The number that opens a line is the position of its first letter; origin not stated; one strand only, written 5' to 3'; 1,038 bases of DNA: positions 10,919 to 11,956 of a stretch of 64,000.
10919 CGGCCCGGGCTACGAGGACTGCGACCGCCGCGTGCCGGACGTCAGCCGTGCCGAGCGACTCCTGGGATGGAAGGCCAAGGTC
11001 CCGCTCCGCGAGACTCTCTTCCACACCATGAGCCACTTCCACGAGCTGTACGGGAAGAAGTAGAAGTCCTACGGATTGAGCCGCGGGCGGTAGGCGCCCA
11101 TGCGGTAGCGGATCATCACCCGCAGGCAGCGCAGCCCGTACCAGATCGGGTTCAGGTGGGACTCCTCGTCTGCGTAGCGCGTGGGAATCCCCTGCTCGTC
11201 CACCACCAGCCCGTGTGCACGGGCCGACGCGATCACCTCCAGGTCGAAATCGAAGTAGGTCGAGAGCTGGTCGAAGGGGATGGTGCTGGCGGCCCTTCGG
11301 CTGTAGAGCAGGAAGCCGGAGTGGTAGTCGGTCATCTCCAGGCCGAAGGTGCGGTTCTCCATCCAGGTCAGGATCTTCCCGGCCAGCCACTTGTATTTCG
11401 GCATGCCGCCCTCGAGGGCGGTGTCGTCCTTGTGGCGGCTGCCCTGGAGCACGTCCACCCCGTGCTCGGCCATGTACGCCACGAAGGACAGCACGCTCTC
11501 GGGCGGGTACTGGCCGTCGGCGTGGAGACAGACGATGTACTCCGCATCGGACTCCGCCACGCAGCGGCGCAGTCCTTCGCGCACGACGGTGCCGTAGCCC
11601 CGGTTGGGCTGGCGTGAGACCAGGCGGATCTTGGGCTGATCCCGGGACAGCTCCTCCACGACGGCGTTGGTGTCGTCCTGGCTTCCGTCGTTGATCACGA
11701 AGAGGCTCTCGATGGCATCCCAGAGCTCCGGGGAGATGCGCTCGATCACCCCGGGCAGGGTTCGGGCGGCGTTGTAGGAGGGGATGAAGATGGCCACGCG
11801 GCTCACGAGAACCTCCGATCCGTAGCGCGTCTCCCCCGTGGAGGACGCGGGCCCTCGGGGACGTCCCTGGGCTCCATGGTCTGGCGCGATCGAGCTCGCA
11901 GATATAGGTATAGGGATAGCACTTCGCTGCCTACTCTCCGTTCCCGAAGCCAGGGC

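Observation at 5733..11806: Compact arn-like lipid-linked pentose glycosylation locus lacking the amination branch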

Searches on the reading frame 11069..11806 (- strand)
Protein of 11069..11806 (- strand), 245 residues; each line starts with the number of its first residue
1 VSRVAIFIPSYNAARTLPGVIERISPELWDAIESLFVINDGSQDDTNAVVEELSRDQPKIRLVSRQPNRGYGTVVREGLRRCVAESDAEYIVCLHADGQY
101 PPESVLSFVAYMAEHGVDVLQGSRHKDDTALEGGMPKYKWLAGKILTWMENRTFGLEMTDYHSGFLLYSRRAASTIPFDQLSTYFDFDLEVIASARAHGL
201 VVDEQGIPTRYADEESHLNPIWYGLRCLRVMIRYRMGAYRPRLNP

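Call 14: search_solved_structures(query=window:11069-11806:-, max_evalue=0.001, show_alignments=2)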
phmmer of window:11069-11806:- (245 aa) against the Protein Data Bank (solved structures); distinct sequences matched with E-value up to 0.001: 8.
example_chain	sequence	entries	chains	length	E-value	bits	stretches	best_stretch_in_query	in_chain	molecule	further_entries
9bhc_C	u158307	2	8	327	1e-09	41.3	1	2-185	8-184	Undecaprenyl-phosphate 4-deoxy-4-formamido-L-arabinose transferase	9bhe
8vxh_A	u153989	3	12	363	1.3e-09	40.9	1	2-185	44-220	Undecaprenyl-phosphate 4-deoxy-4-formamido-L-arabinose transferase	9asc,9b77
9hwj_A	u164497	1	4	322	4e-09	39.3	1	2-184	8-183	Undecaprenyl-phosphate 4-deoxy-4-formamido-L-arabinose transferase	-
5mlz_A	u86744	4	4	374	4.1e-09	39.3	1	3-144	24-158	Dolichol monophosphate mannose synthase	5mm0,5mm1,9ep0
2z87_A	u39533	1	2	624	8e-09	38.3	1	4-83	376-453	Chondroitin synthase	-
2z86_A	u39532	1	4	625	8e-09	38.3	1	4-83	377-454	Chondroitin synthase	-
7pdo_A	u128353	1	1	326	0.00031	23.3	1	4-98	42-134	Glucosyl-3-phosphoglycerate synthase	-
7p5l_A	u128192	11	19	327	0.00031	23.3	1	4-98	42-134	Glucosyl-3-phosphoglycerate synthase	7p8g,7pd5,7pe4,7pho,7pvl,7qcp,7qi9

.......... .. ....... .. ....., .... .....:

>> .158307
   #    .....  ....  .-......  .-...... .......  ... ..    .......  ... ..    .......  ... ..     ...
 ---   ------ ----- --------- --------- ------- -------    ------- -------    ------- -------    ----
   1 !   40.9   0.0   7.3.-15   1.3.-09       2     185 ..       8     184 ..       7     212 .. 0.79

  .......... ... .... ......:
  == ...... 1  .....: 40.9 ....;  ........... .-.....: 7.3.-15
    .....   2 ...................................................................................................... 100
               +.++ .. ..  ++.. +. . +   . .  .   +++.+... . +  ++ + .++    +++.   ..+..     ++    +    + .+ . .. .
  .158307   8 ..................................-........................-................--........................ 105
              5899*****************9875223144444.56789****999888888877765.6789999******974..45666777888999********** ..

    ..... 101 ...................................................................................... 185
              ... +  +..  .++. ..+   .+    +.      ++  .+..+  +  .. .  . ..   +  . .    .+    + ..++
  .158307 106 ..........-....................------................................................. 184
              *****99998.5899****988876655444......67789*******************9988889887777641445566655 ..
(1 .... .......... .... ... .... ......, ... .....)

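Call 15: search_protein_families(library=ncbifam, proteins=[window:11069-11806:-], max_evalue=0.01)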
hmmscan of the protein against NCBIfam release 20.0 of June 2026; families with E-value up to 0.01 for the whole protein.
window:11069-11806:- (245 aa): 17 families
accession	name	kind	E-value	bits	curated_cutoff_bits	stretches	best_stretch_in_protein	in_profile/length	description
NF058614.1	PPMAGASynPpgS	equivalog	1.6e-17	63.7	370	1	5-213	3-200/226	polyprenyl-phospho-N-acetylgalactosaminyl synthase PpgS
TIGR04182.1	glyco_TIGR04182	equivalog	3.4e-14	52.9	325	1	4-233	2-216/293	S-layer glycoprotein N-glycosyltransferase AglJ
NF007986.1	PRK10714.1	equivalog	6.5e-14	51.6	529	1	2-172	6-168/316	undecaprenyl-phosphate 4-deoxy-4-formamido-L-arabinose transferase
NF047588.1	GlcsyltransPgfSStrep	equivalog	8.8e-14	51.4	500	1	3-176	2-167/308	glycosyltransferase PgfS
TIGR03937.1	PgaC_IcaA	equivalog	2.4e-13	49.8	422.3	1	3-105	46-143/407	poly-beta-1,6-N-acetyl-D-glucosamine synthase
NF041391.1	DPhHxTase_Halo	equivalog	5.6e-11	41.8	375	1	10-230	3-204/213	dolichyl-phosphate hexose transferase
NF007482.0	PRK10073.1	equivalog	4.4e-09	35.8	423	1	3-121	7-119/334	glycosyltransferase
NF047683.1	TeichurnBiosyTuaG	equivalog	3.2e-08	33.5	400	1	3-116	7-115/252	teichuronic acid biosynthesis protein TuaG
NF041875.1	EPS_EpsD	equivalog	1.5e-07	31.1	370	1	5-149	2-139/325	exopolysaccharide biosynthesis glycosyltransferase EpsD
NF045692.1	OglycostaseCruG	equivalog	3.9e-07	29.3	600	1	2-121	41-161/386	2'-O-glycosyltransferase CruG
TIGR04283.1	glyco_like_mftF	equivalog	2.1e-06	27.5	182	1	5-110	2-95/221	TIGR04283 family arsenosugar biosynthesis glycosyltransferase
TIGR03111.1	glyc2_xrt_Gpos1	hypoth_equivalog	2.5e-05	23.3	363.95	1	3-122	50-167/439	TIGR03111 family XrtG-associated glycosyltransferase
NF010496.0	PRK13915.1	equivalog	7.8e-05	21.9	262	1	2-97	31-126/307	glucosyl-3-phosphoglycerate synthase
NF038302.1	EPS_HpsE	equivalog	0.00028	20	300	1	4-115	3-114/307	hormogonium polysaccharide biosynthesis glycosyltransferase HpsE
NF050050.1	ProtGlycPglI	equivalog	0.00045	19.7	500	1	2-109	2-105/306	GalNAc(5)-diNAcBac-PP-undecaprenol beta-1,3-glucosyltransferase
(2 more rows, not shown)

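Call 100: search_solved_structures(query=A6, max_evalue=0.001, show_alignments=3)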
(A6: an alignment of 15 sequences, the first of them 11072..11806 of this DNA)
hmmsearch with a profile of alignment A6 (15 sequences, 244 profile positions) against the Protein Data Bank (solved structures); distinct sequences matched with E-value up to 0.001: 32.
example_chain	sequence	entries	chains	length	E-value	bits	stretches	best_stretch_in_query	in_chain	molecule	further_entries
5mlz_A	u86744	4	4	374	2.1e-17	66.4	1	3-175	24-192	Dolichol monophosphate mannose synthase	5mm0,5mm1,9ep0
2z87_A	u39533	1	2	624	1.3e-16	63.8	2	4-102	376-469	Chondroitin synthase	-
2z86_A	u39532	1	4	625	1.3e-16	63.8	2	4-102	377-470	Chondroitin synthase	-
9hwj_A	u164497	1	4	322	1.9e-14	56.7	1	2-176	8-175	Undecaprenyl-phosphate 4-deoxy-4-formamido-L-arabinose transferase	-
9bhc_C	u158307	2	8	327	3.1e-14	56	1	2-175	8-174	Undecaprenyl-phosphate 4-deoxy-4-formamido-L-arabinose transferase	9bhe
8vxh_A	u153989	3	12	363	4.1e-14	55.6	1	2-175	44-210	Undecaprenyl-phosphate 4-deoxy-4-formamido-L-arabinose transferase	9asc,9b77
5ekp_C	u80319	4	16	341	3.3e-12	49.4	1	3-126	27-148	Uncharacterized glycosyltransferase sll0501 | Glycosyltransferase sll0501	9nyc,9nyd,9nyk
5eke_A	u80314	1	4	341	3.3e-12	49.4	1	3-126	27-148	Uncharacterized glycosyltransferase sll0501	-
9nye_A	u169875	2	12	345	3.4e-12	49.3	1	3-126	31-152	Glycosyltransferase sll0501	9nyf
3bcv_A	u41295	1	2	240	1.5e-07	34.1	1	3-84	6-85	Putative glycosyltransferase protein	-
8bz4_A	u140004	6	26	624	2.1e-07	33.6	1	3-124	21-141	Glycosyltransferase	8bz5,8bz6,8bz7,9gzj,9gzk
8bz8_A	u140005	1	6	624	2.1e-07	33.6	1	3-124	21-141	Glycosyltransferase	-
5hea_A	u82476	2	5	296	4.5e-07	32.5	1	4-84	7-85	Putative glycosyltransferase (GalT1)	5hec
6p61_A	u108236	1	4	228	1.1e-06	31.3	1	3-96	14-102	Glycosyltransferase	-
5tze_C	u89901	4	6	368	2.5e-06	30.1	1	3-119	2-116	Glycosyl transferase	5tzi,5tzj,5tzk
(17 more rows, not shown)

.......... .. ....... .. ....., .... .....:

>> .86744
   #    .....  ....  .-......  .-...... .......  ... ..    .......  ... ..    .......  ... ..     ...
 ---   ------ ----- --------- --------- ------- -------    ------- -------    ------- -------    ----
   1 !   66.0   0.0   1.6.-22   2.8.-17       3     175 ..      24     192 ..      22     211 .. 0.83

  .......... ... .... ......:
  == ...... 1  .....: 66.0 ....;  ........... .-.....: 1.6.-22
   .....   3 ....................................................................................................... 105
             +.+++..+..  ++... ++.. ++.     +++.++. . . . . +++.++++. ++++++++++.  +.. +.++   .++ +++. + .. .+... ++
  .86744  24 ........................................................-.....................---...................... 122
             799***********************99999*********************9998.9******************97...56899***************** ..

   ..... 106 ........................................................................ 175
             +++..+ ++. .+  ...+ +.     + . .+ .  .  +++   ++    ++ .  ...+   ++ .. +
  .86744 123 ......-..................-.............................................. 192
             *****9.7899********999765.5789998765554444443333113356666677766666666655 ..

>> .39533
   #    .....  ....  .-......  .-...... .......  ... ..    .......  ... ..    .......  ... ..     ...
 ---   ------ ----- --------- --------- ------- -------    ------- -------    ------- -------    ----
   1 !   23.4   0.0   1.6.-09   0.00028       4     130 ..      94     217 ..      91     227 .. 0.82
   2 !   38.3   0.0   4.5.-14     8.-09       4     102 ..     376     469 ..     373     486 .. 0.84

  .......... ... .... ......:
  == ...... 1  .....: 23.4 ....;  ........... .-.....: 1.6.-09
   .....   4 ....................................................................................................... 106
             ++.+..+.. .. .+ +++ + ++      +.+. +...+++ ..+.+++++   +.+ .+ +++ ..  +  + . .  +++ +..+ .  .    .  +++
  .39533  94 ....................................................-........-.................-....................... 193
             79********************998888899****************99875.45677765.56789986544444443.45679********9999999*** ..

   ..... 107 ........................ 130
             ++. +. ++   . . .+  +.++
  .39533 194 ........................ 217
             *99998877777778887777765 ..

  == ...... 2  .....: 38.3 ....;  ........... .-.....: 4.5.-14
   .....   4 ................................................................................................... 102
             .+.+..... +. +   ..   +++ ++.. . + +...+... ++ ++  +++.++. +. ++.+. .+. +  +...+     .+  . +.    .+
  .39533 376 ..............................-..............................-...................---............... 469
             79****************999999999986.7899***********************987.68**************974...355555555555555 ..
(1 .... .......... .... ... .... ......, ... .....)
